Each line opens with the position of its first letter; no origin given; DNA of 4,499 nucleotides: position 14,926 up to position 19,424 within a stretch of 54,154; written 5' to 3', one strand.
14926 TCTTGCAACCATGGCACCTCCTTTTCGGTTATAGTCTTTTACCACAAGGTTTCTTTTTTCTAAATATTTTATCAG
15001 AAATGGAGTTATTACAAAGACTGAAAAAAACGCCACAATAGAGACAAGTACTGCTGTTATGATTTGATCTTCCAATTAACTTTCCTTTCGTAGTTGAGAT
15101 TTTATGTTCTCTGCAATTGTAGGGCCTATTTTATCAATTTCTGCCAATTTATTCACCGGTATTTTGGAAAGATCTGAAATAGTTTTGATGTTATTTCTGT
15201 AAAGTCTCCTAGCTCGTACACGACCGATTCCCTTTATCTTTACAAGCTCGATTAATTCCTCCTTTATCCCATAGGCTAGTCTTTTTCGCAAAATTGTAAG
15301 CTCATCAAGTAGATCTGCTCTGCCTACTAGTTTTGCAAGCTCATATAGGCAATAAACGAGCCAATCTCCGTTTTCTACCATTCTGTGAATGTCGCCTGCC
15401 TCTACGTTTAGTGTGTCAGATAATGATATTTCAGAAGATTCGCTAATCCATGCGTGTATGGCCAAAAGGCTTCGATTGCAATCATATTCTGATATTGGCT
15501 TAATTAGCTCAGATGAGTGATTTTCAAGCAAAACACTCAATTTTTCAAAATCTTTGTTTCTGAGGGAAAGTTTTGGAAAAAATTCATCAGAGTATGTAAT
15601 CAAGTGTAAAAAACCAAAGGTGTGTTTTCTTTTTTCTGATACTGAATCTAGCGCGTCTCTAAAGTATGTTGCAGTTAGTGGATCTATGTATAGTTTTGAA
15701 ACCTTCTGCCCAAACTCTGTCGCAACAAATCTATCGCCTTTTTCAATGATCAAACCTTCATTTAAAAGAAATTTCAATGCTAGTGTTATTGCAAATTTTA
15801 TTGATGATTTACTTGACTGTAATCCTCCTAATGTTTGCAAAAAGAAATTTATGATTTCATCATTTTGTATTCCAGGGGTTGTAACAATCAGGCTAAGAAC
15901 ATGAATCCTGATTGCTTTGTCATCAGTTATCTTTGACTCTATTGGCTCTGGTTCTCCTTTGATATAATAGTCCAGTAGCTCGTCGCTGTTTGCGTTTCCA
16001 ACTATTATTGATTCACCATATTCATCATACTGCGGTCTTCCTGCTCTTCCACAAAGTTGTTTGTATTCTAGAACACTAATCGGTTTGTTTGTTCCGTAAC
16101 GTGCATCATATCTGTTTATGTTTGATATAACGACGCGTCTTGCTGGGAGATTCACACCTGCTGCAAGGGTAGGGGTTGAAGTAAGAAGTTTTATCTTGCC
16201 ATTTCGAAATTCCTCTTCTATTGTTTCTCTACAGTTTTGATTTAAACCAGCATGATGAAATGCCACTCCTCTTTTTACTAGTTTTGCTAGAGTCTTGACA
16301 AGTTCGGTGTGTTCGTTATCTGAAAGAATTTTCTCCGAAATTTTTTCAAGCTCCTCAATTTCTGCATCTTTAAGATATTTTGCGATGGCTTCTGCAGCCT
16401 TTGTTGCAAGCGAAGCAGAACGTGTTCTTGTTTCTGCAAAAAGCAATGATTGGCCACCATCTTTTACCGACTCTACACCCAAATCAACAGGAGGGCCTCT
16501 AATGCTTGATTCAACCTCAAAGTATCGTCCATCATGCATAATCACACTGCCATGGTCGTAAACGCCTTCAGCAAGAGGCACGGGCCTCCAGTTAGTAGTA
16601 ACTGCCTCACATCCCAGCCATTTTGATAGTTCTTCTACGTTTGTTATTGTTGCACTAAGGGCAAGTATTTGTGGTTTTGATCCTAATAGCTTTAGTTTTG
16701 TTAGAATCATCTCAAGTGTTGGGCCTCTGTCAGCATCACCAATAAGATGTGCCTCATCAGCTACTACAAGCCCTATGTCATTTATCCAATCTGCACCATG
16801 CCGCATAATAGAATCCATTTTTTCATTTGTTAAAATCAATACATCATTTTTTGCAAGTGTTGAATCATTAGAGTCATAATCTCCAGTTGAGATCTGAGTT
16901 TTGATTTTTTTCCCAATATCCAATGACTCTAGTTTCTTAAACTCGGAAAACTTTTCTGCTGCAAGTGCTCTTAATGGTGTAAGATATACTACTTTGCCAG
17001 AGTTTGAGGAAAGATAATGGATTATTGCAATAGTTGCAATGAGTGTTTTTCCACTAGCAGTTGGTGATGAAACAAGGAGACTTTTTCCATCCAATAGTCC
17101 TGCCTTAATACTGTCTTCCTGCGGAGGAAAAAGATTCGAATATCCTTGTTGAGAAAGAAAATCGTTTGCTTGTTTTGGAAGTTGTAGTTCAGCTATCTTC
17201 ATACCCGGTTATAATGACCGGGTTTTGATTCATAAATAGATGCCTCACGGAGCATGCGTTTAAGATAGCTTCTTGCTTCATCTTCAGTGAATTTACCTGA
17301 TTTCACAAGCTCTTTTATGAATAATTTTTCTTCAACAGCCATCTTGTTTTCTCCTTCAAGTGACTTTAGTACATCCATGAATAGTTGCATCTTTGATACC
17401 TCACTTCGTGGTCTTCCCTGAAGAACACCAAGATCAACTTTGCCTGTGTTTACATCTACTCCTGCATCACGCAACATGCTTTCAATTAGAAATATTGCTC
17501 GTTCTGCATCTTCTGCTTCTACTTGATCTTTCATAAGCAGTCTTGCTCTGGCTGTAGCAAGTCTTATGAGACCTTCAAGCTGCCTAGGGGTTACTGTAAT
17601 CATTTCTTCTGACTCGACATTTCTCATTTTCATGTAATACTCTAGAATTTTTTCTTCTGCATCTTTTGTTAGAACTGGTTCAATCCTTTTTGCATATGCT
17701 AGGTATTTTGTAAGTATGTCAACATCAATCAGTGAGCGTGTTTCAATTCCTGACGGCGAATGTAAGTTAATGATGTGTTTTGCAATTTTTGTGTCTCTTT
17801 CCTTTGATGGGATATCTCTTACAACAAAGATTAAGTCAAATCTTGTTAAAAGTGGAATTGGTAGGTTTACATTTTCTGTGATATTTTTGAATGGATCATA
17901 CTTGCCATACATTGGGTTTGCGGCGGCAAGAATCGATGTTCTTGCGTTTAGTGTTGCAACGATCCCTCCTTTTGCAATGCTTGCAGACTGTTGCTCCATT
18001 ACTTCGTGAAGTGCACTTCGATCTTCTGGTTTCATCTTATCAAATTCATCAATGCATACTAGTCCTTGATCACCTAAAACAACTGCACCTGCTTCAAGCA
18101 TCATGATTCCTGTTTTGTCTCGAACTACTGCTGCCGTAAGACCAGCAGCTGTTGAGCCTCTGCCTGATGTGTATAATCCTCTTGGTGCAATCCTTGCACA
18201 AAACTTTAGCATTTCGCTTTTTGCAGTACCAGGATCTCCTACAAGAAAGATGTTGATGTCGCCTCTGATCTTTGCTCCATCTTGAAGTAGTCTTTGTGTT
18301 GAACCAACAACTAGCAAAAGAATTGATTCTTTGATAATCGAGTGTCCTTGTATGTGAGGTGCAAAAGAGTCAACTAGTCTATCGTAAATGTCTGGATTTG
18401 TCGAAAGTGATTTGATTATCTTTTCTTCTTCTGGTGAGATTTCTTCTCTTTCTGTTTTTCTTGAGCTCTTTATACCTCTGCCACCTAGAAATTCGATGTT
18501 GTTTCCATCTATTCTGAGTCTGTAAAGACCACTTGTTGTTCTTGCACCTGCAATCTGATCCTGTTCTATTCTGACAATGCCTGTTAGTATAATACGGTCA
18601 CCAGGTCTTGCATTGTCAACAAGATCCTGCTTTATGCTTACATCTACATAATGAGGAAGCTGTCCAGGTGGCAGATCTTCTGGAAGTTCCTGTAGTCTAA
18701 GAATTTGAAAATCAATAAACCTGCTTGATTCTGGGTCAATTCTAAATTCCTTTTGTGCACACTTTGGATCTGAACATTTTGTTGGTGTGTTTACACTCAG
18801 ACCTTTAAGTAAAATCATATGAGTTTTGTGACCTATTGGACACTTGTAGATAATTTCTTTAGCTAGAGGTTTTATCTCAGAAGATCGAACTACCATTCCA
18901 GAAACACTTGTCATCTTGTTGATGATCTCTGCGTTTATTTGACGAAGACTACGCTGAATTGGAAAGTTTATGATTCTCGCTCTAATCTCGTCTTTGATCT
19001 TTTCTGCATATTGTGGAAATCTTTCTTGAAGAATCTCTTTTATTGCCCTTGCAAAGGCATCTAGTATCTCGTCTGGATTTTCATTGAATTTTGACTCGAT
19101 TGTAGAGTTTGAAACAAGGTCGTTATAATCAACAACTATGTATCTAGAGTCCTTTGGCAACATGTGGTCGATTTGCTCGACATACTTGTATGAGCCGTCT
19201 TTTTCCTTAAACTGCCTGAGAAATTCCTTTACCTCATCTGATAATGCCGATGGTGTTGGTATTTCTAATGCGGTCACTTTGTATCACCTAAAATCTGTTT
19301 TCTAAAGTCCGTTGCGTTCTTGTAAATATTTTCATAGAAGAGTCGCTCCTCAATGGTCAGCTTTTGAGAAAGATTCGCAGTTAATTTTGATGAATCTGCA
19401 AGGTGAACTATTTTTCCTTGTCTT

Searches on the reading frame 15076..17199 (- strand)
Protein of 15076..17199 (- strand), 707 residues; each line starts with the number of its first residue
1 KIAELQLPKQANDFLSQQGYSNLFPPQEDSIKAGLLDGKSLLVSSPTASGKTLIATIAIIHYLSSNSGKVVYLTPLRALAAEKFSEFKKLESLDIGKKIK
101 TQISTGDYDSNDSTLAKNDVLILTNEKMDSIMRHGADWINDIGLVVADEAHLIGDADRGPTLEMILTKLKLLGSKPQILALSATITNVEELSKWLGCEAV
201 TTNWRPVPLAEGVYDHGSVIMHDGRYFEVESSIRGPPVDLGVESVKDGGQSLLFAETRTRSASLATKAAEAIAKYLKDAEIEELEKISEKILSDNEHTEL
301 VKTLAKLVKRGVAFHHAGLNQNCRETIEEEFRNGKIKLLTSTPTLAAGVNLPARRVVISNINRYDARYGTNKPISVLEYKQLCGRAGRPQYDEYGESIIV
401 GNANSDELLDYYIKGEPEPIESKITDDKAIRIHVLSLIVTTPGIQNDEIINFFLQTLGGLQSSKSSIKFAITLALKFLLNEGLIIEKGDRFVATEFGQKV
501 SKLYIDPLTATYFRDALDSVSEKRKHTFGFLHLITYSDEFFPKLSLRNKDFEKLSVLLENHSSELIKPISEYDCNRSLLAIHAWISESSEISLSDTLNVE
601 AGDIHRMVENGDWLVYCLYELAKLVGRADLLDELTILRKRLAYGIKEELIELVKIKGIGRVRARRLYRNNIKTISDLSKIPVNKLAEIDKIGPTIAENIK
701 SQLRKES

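Call 18: search_protein_families(library=pfam, max_evalue=0.00001, proteins=[window:15076-17199:-])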
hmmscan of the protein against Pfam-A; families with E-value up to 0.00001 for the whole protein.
window:15076-17199:- (707 aa): 7 families
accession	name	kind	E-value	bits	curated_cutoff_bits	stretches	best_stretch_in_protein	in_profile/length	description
PF00270.35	DEAD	-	4.5e-34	118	26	1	25-190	2-166/167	DEAD/DEAH box helicase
PF21280.2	Helicase_dom4_arc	-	5.4e-22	78.4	27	1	529-644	2-125/125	Archaeal helicase, domain 4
PF00271.37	Helicase_C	-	7.9e-13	49.1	23.5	1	296-389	23-109/110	Helicase conserved C-terminal domain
PF04851.21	ResIII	-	5.9e-11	43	22.5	1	28-185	9-162/164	Type III restriction enzyme, res subunit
PF14520.12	HHH_5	-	4.5e-09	37.1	27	1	651-705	3-57/57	Helix-hairpin-helix domain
PF22527.2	DEXQc_Suv3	-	1.2e-06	28.5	27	1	41-166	16-118/154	DEXQ-box helicase domain of Suv3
PF12826.13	HHH_2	-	1e-05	26.1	27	0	655-705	8-57/64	Helix-hairpin-helix motif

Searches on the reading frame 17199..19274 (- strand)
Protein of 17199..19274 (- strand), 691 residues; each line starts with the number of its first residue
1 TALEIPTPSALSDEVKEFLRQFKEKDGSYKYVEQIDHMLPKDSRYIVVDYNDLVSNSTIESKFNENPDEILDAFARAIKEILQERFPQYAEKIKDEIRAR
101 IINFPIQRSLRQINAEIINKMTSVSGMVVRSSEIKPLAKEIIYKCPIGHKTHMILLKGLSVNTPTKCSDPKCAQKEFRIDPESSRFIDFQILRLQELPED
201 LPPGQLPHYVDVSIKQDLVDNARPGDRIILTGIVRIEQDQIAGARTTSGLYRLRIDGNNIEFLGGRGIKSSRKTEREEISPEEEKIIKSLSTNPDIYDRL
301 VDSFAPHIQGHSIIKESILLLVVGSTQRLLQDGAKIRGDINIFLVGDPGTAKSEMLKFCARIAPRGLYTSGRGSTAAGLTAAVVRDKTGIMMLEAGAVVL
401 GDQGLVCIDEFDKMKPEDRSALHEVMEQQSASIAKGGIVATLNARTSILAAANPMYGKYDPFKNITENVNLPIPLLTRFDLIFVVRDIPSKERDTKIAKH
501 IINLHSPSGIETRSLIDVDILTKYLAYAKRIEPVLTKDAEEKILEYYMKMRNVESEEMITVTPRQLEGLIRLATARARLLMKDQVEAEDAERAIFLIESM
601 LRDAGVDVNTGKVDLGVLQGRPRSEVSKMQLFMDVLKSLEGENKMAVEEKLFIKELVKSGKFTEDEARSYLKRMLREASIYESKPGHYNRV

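Call 18: search_protein_families(library=pfam, max_evalue=0.00001, proteins=[window:17199-19274:-])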
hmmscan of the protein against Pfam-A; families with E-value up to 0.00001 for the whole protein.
window:17199-19274:- (691 aa): 6 families
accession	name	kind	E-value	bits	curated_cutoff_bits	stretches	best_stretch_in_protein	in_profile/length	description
PF00493.29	MCM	-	3.2e-94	314.7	23.3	1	284-505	2-224/224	MCM P-loop domain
PF17207.9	MCM_OB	-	2.5e-35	121.4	24.8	1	110-236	2-124/126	MCM OB domain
PF17855.7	MCM_lid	-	1.3e-23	83.8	27.4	1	519-600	1-86/87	MCM AAA-lid domain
PF14551.11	MCM_N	-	2.8e-14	53.8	24.9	1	14-103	3-95/95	MCM N-terminal domain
PF01078.27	Mg_chelatase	-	1.8e-06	28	20.3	0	392-459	96-164/207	Magnesium chelatase, subunit ChlI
PF07728.20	AAA_5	-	1.9e-06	28.3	22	0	341-456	1-125/139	AAA domain (dynein-related subfamily)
